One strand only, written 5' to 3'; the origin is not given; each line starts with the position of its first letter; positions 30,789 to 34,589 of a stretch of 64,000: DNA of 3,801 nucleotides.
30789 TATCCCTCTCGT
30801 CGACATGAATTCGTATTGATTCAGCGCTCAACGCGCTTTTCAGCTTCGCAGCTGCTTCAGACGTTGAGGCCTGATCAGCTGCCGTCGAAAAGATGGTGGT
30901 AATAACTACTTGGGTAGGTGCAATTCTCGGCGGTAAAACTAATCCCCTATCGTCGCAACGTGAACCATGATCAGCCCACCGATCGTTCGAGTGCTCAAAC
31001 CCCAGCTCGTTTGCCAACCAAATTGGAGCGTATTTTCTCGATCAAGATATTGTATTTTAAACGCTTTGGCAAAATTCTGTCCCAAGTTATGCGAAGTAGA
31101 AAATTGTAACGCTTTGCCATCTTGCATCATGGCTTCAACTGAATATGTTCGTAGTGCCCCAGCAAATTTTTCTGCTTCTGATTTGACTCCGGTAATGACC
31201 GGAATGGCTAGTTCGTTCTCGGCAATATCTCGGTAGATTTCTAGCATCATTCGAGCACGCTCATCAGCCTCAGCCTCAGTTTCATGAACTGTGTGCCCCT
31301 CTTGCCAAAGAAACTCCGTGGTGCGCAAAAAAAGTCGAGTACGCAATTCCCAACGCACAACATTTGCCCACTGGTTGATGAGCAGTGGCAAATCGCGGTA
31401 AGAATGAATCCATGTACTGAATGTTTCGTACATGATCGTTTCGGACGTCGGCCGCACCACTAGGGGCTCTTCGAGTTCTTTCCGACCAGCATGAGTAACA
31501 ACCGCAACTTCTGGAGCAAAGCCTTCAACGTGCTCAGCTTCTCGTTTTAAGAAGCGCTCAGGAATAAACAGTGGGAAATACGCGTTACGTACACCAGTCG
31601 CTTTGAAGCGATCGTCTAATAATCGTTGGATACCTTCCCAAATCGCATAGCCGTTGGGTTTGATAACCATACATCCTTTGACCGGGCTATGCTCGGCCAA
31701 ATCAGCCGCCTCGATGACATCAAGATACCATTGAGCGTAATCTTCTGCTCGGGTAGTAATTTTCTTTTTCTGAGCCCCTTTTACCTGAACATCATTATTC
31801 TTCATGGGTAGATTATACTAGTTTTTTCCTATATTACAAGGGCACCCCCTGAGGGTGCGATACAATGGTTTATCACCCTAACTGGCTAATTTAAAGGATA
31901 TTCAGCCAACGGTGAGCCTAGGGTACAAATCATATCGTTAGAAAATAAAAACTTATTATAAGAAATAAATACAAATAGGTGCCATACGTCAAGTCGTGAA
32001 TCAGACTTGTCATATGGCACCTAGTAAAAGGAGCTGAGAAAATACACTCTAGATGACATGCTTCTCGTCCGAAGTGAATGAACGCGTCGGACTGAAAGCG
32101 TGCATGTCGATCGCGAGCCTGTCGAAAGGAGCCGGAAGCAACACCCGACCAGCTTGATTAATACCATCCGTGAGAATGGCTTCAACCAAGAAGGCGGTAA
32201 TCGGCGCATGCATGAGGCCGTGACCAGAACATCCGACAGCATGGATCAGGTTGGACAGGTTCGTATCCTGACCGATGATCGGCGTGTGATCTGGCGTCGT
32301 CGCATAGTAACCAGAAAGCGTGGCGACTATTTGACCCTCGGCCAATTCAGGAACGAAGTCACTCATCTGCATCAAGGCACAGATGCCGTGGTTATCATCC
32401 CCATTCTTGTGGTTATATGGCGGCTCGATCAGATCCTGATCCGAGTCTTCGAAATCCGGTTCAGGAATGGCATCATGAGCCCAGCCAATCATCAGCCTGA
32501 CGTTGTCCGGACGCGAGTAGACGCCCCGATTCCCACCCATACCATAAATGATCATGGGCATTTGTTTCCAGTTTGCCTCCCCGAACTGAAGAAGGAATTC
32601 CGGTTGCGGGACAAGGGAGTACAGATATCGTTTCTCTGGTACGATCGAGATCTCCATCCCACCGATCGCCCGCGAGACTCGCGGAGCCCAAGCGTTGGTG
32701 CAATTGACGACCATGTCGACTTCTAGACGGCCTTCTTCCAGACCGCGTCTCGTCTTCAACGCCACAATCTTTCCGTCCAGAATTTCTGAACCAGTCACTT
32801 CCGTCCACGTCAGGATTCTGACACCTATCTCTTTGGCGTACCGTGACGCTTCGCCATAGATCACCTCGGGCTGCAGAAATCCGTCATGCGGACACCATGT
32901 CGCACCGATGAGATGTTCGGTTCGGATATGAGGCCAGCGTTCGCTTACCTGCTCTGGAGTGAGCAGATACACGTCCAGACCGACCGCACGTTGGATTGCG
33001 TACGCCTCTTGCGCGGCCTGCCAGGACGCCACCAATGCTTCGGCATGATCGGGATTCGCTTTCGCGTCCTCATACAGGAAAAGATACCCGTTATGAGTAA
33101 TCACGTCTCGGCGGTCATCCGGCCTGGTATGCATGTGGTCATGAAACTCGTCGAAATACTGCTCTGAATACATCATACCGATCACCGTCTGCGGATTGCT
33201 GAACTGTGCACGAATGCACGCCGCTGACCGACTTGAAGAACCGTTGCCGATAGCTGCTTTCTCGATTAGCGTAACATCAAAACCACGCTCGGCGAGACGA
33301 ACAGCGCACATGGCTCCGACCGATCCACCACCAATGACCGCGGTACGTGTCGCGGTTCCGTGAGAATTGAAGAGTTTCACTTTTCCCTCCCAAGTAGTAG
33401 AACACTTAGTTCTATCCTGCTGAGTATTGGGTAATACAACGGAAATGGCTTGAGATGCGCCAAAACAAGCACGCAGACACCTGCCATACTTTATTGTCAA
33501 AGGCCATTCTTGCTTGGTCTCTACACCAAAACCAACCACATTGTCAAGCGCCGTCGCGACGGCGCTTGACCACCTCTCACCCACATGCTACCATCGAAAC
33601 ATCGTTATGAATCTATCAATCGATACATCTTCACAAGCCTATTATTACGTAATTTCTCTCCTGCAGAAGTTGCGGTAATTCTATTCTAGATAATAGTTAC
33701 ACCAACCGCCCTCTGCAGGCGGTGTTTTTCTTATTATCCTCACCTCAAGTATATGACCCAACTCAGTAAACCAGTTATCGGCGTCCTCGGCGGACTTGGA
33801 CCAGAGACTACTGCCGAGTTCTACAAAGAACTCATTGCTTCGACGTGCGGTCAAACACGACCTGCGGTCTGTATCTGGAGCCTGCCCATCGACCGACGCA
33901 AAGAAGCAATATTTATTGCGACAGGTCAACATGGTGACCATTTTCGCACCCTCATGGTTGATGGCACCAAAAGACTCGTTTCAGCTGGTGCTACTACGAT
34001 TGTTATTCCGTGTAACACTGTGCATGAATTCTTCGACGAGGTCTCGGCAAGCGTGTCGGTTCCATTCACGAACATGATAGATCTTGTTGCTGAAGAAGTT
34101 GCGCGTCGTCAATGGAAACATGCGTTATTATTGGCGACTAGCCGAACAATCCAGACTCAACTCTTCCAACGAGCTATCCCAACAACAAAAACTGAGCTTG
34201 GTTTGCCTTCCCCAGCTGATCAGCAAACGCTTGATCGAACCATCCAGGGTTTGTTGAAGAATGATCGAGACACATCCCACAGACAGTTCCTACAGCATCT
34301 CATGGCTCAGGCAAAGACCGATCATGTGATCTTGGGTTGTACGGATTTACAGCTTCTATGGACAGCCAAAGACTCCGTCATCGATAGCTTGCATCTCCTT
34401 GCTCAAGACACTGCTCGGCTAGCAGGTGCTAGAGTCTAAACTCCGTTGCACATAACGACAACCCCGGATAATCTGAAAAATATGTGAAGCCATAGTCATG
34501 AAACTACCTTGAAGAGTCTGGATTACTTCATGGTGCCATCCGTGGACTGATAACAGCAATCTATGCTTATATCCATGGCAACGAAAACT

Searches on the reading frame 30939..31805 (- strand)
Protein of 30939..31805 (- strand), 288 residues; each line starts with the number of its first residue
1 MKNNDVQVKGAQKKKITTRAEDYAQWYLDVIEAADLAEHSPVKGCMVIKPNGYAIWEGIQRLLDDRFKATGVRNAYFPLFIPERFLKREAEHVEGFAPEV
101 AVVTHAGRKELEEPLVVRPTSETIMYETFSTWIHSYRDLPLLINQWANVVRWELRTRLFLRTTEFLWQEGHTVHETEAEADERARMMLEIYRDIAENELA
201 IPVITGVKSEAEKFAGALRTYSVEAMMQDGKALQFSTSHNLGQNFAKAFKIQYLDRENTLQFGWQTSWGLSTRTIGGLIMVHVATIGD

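Call 72: search_protein_families(library=pfam, proteins=[window:30939-31805:-], max_evalue=0.0001)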
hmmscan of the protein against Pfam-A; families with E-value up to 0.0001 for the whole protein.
window:30939-31805:- (288 aa): 1 family
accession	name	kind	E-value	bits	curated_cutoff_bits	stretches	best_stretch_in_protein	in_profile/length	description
PF00587.30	tRNA-synt_2b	-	3.3e-18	66.8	29.3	1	110-278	6-175/179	tRNA synthetase class II core domain (G, H, P, S and T)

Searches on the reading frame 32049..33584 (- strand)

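Call 72: search_protein_families(library=pfam, proteins=[window:32049-33584:-], max_evalue=0.0001)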
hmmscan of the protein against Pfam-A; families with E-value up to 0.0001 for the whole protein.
window:32049-33584:- (511 aa): 5 families
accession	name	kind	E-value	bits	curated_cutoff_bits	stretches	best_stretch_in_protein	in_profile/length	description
PF01266.30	DAO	-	7e-55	187.4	27.9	1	81-467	2-350/353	FAD dependent oxidoreductase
PF12831.13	FAD_oxidored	-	6.4e-06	26.1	27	0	82-159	3-76/416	FAD dependent oxidoreductase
PF13450.12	NAD_binding_8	-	1.2e-05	25.9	21.9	1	83-111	1-29/68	NAD(P)-binding Rossmann-like domain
PF07992.20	Pyr_redox_2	-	1.4e-05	25.2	26.1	0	28-110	95-174/291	Pyridine nucleotide-disulphide oxidoreductase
PF00890.30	FAD_binding_2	-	2.6e-05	24.1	20.4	1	82-132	3-53/414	FAD binding domain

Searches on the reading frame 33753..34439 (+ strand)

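Call 72: search_protein_families(library=pfam, proteins=[window:33753-34439:+], max_evalue=0.0001)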
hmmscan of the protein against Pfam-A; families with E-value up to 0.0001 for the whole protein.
window:33753-34439:+ (228 aa): 1 family
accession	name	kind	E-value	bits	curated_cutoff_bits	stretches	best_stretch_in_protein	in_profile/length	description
PF01177.27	Asp_Glu_race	-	1.7e-25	90.5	31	1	12-218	1-209/211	Asp/Glu/Hydantoin racemase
